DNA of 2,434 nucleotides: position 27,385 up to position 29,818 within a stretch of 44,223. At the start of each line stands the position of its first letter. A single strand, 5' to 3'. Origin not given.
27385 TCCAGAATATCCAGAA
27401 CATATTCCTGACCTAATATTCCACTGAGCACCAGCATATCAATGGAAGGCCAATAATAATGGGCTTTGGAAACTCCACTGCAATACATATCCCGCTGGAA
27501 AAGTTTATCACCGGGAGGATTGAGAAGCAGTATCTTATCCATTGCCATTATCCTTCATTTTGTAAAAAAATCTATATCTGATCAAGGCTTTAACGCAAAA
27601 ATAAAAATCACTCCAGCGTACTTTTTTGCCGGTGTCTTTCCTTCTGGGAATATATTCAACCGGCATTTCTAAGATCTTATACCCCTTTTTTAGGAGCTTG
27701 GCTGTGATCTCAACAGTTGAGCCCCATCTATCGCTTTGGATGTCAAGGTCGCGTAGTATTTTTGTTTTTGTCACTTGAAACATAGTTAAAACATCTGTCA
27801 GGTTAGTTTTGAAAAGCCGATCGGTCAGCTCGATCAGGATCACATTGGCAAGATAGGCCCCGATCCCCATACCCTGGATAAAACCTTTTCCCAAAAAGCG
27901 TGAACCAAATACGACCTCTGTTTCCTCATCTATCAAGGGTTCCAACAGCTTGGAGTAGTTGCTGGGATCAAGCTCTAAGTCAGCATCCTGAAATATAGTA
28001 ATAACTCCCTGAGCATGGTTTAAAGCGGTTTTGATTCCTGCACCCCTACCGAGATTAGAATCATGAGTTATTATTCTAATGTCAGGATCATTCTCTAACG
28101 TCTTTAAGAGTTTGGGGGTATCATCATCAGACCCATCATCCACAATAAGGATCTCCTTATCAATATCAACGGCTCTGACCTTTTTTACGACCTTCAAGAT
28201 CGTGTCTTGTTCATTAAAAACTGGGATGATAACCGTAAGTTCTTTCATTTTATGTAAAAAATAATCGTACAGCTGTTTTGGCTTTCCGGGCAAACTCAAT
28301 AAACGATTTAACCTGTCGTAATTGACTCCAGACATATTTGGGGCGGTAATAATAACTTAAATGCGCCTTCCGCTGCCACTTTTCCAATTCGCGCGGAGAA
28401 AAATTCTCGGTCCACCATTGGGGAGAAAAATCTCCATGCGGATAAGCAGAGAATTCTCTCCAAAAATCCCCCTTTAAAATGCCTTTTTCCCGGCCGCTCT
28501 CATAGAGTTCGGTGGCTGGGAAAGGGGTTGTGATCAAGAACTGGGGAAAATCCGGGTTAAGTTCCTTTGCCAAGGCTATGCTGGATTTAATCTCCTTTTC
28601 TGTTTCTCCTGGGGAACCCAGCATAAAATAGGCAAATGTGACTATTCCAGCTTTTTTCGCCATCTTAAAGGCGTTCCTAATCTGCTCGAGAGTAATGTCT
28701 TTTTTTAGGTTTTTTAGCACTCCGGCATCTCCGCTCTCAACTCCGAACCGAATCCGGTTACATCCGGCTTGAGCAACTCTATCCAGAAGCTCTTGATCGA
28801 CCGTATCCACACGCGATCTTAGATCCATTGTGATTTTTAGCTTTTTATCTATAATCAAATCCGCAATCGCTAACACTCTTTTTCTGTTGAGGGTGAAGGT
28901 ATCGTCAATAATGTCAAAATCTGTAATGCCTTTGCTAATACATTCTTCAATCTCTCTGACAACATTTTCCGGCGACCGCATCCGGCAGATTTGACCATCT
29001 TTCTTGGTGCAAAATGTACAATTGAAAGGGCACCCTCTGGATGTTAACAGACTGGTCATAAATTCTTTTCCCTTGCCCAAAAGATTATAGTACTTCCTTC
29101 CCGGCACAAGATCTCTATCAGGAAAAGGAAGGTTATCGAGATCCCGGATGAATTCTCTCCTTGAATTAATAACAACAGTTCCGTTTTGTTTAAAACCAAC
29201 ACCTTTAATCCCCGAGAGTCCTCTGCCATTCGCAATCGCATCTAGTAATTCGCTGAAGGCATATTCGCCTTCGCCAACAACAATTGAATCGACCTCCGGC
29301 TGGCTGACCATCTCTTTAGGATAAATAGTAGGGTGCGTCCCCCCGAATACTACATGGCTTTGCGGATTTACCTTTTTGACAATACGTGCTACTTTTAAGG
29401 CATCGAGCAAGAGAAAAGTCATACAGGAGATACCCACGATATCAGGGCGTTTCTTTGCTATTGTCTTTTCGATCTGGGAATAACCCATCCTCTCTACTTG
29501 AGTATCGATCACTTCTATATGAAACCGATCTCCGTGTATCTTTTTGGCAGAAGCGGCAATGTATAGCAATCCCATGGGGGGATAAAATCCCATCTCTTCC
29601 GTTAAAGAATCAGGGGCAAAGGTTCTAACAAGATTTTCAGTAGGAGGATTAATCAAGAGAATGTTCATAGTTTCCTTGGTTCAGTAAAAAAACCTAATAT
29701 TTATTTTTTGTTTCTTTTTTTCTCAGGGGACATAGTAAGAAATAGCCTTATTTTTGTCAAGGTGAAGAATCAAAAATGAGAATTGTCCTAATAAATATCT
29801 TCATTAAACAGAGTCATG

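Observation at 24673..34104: Nine-gene block: an ACP-dependent acylation operon followed by a class-B-rSAM / GT2 / rSAM / rSAM operon, a candidate undescribed glycolipid or glycan tailoring system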

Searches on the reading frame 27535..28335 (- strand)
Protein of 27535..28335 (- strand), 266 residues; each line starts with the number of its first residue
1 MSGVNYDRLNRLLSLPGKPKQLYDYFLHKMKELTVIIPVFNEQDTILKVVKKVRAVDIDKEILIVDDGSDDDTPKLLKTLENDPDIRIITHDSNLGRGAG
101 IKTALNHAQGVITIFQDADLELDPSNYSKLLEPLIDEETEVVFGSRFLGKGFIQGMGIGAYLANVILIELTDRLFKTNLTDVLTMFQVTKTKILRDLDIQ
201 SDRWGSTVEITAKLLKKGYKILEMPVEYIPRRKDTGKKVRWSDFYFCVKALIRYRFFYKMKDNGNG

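Call 4: search_protein_families(library=pfam, proteins=[window:27535-28335:-], max_evalue=0.001)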
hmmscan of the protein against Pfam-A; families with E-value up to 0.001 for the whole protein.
window:27535-28335:- (266 aa): 4 families
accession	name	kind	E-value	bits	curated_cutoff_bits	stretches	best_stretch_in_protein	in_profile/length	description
PF00535.33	Glycos_transf_2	-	1.4e-30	106.9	23.3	1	34-153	1-122/168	Glycosyl transferase family 2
PF13704.12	Glyco_tranf_2_4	-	2.5e-05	25.1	27.5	1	41-106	2-66/98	Glycosyl transferase family 2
PF10111.15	Glyco_tranf_2_2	-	9.6e-05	22.4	27.3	1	34-131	1-103/276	Glycosyltransferase like family 2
PF13641.12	Glyco_tranf_2_3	-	0.00022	21.7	27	1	33-142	3-119/230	Glycosyltransferase like family 2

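Call 5: search_protein_families(library=ncbifam, proteins=[window:27535-28335:-], max_evalue=0.001)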
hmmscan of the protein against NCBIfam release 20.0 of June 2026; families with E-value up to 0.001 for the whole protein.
window:27535-28335:- (266 aa): 23 families
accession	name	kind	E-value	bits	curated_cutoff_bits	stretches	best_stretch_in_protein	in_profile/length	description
TIGR04182.1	glyco_TIGR04182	equivalog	7e-24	84.7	325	1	33-239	2-201/293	S-layer glycoprotein N-glycosyltransferase AglJ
NF058614.1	PPMAGASynPpgS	equivalog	1.1e-17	64.3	370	1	35-228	4-196/226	polyprenyl-phospho-N-acetylgalactosaminyl synthase PpgS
TIGR04283.1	glyco_like_mftF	equivalog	6.3e-16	58.6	182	1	33-152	1-116/221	TIGR04283 family arsenosugar biosynthesis glycosyltransferase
TIGR03937.1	PgaC_IcaA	equivalog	8.8e-16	57.8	422.3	1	27-138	41-154/407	poly-beta-1,6-N-acetyl-D-glucosamine synthase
NF007986.1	PRK10714.1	equivalog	3.8e-14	52.4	529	1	28-144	3-124/316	undecaprenyl-phosphate 4-deoxy-4-formamido-L-arabinose transferase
NF047588.1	GlcsyltransPgfSStrep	equivalog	4e-14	52.5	500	1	32-191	2-161/308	glycosyltransferase PgfS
TIGR03965.1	mycofact_glyco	equivalog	1.9e-13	50.1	280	1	29-142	72-187/467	mycofactocin biosynthesis glycosyltransferase MftF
NF047683.1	TeichurnBiosyTuaG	equivalog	5e-13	49.3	400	1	30-145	5-122/252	teichuronic acid biosynthesis protein TuaG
NF041391.1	DPhHxTase_Halo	equivalog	8.7e-13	47.7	375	1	39-235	3-190/213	dolichyl-phosphate hexose transferase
NF007482.0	PRK10073.1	equivalog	3.3e-12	46.1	423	1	29-138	4-114/334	glycosyltransferase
NF041875.1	EPS_EpsD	equivalog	9.3e-11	41.7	370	1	33-144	1-114/325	exopolysaccharide biosynthesis glycosyltransferase EpsD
NF010496.0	PRK13915.1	equivalog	1.7e-10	40.5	262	1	29-141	29-150/307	glucosyl-3-phosphoglycerate synthase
NF050050.1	ProtGlycPglI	equivalog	4.4e-10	39.4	500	1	31-185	2-159/306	GalNAc(5)-diNAcBac-PP-undecaprenol beta-1,3-glucosyltransferase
NF050819.1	PolSacchBiosHfsG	equivalog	5.7e-09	35.6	500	1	30-145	11-128/302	polysaccharide biosynthesis protein HfsG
TIGR03111.1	glyc2_xrt_Gpos1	hypoth_equivalog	1.3e-07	30.7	363.95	1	26-132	44-154/439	TIGR03111 family XrtG-associated glycosyltransferase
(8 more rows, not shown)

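Call 62: search_solved_structures(query=window:27535-28248:-, max_evalue=0.00001)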
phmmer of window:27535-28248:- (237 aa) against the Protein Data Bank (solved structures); distinct sequences matched with E-value up to 0.00001: 14.
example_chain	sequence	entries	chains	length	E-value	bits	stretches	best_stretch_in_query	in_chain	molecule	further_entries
9bhc_C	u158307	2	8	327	4.5e-11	45.9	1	2-113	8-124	Undecaprenyl-phosphate 4-deoxy-4-formamido-L-arabinose transferase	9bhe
8vxh_A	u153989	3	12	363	5.8e-11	45.6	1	2-113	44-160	Undecaprenyl-phosphate 4-deoxy-4-formamido-L-arabinose transferase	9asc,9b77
5mlz_A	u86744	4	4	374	2.6e-10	43.4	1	3-204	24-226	Dolichol monophosphate mannose synthase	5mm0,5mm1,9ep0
9hwj_A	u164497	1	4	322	6.8e-10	42.1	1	2-112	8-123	Undecaprenyl-phosphate 4-deoxy-4-formamido-L-arabinose transferase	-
5ekp_C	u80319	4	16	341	2.2e-09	40.4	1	3-118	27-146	Uncharacterized glycosyltransferase sll0501 | Glycosyltransferase sll0501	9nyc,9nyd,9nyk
5eke_A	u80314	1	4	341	2.2e-09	40.4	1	3-118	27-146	Uncharacterized glycosyltransferase sll0501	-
9nye_A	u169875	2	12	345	2.3e-09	40.4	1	3-118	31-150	Glycosyltransferase sll0501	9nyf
2z87_A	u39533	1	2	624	1e-07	35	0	5-97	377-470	Chondroitin synthase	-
2z86_A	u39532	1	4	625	1e-07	35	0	5-97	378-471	Chondroitin synthase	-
6yv7_B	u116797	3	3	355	3.2e-07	33.3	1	4-91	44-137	Glycosyl transferase, family 2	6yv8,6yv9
6yv7_A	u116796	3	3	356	3.2e-07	33.3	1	4-91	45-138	Glycosyl transferase, family 2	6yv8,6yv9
3bcv_A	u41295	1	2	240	9.1e-07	31.8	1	3-101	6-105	Putative glycosyltransferase protein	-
5tze_C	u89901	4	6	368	3.4e-06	30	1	4-171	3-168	Glycosyl transferase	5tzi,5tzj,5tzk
5tz8_A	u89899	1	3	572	6.7e-06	29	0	4-171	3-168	Glycosyl transferase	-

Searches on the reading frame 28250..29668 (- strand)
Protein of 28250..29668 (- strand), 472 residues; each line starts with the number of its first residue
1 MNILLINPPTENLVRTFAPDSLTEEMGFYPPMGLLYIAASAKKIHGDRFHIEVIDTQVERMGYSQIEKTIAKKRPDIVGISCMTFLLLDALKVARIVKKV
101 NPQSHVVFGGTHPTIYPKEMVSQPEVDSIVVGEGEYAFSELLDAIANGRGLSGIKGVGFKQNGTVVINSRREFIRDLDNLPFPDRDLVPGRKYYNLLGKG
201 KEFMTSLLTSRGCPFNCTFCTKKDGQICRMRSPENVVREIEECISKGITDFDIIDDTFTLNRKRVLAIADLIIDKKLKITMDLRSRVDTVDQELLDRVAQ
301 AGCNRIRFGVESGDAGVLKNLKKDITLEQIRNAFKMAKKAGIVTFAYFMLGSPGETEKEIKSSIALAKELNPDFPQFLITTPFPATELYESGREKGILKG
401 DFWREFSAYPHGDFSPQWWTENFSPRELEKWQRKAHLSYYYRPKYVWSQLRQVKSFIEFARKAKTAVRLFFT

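Call 4: search_protein_families(library=pfam, proteins=[window:28250-29668:-], max_evalue=0.001)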
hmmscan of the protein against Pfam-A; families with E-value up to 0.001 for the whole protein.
window:28250-29668:- (472 aa): 2 families
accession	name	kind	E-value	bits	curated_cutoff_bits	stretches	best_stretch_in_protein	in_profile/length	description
PF04055.27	Radical_SAM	-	4.5e-29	102.2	29.5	1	209-366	3-165/166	Radical SAM superfamily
PF02310.24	B12-binding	-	6.2e-24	84.6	32.1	1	28-142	11-121/121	B12 binding domain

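Call 5: search_protein_families(library=ncbifam, proteins=[window:28250-29668:-], max_evalue=0.001)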
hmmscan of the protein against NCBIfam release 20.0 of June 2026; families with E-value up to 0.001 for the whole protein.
window:28250-29668:- (472 aa): 42 families (the best 25 are shown)
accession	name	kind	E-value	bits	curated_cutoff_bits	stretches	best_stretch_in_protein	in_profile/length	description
TIGR02026.1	BchE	equivalog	2.1e-59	201.7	481.35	1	27-447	18-434/497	magnesium-protoporphyrin IX monomethyl ester anaerobic oxidative cyclase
TIGR03471.1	HpnJ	equivalog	2.4e-59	201.5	577.6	1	75-466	69-460/472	hopanoid biosynthesis associated radical SAM protein HpnJ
NF050148.1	rSAM_ApyD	equivalog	1.4e-48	165.8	750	1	26-391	20-392/645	RiPP biosynthesis radical SAM protein ApyD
NF038361.1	rSAM_Sden_1168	equivalog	2.4e-47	161.8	575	1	30-397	84-478/560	Sden_1168 family B12-binding radical SAM P-methyltransferase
TIGR04479.1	bcpD_PhpK_rSAM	subfamily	4.6e-40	137.5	600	1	64-374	100-413/504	PhpK family radical SAM P-methyltransferase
TIGR04367.1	HpnR_B12_rSAM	equivalog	8.1e-37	126.9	650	1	31-392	22-373/490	hopanoid C-3 methylase HpnR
TIGR04014.1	B12_SAM_MJ_0865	equivalog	1.3e-36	126.4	360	1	58-390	21-356/434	methyl-coenzyme M reductase glutamine C-methyltransferase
TIGR04385.1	B12_rSAM_cofa1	equivalog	1.4e-36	126.6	450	1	31-369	20-363/438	B12 lower ligand biosynthesis radical SAM protein BzaD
TIGR03975.1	rSAM_ocin_1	subfamily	6.1e-35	120.8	281.85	1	65-368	119-428/606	RiPP maturation radical SAM C-methyltransferase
TIGR04072.2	rSAM_ladder_B12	equivalog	1e-33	116.6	360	1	31-397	18-377/443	lipid biosynthesis B12-binding/radical SAM protein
NF033070.1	rSAM_AprD4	equivalog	3e-32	112.1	500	1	170-402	163-400/456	AprD4 family radical SAM diol-dehydratase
TIGR04013.1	B12_SAM_MJ_1487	hypoth_equivalog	9.8e-32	110.2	251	2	61-251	30-200/382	TIGR04013 family B12-binding domain/radical SAM domain-containing protein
NF040542.1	rSAM_RCCLKC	equivalog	2.2e-29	102.9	450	1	37-355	16-335/423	arsinothricin biosynthesis radical SAM protein ArsL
NF033712.0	B12_rSAM_KedN5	subfamily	1e-26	93.4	700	1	39-273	27-266/624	KedN5 family methylcobalamin-dependent radical SAM C-methyltransferase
TIGR04190.1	B12_SAM_Ta0216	equivalog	6.5e-26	91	500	1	31-373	37-397/554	TIGR04190 family B12-binding domain/radical SAM domain protein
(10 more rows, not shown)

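Call 47: search_solved_structures(query=window:28250-29668:-, max_evalue=0.001)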
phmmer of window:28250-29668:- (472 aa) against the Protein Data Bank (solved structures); distinct sequences matched with E-value up to 0.001: 19.
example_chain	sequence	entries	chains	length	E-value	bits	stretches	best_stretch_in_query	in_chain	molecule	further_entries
6fd2_B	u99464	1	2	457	1.1e-25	93.4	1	175-401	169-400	Putative apramycin biosynthetic oxidoreductase 4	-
9ccb_A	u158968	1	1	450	2.2e-23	85.8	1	61-391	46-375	Radical SAM core domain-containing protein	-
7kdx_A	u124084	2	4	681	1e-17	67.2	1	74-365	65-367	Methyltransferase TokK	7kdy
6wte_A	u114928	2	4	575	9.3e-13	50.8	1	189-371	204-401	B12-binding domain-containing protein | Tryptophan-C2-methyltransferase containing B12-binding domain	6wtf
5ul2_A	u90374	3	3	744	1.2e-11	47.2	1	50-344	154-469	OxsB protein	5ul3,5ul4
9n1b_A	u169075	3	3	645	1.4e-11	47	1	75-365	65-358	Radical SAM protein | Radical SAM enzyme CysS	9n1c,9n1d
6iad_A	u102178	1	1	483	0.00031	22.7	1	279-393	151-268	Histone acetyltransferase, ELP3 family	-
6iaz_A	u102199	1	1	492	0.00032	22.7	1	279-393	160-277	Histone acetyltransferase, ELP3 family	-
6ia8_A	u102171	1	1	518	0.00035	22.6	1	279-393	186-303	Histone acetyltransferase, ELP3 family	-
3ciw_A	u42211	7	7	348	0.00042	22.3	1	209-389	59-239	FeFe-Hydrogenase maturase | [FeFe] hydrogenase maturase subunit HydE | Biotin synthetase, putative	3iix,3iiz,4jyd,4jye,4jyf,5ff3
5fep_A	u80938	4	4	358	0.00044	22.2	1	209-389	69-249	[FeFe] hydrogenase maturase subunit HydE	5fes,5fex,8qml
7o1p_A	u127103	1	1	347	0.00061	21.8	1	209-389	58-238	[FeFe] hydrogenase maturase subunit HydE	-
3cix_A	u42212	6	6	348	0.00061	21.7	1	209-389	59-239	FeFe-Hydrogenase maturase | [FeFe] hydrogenase maturase subunit HydE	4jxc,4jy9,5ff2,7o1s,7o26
7o1o_A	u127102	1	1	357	0.00064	21.7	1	209-389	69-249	[FeFe] hydrogenase maturase subunit HydE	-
2qgq_A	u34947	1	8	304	0.00064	21.7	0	209-370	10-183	Protein TM_1862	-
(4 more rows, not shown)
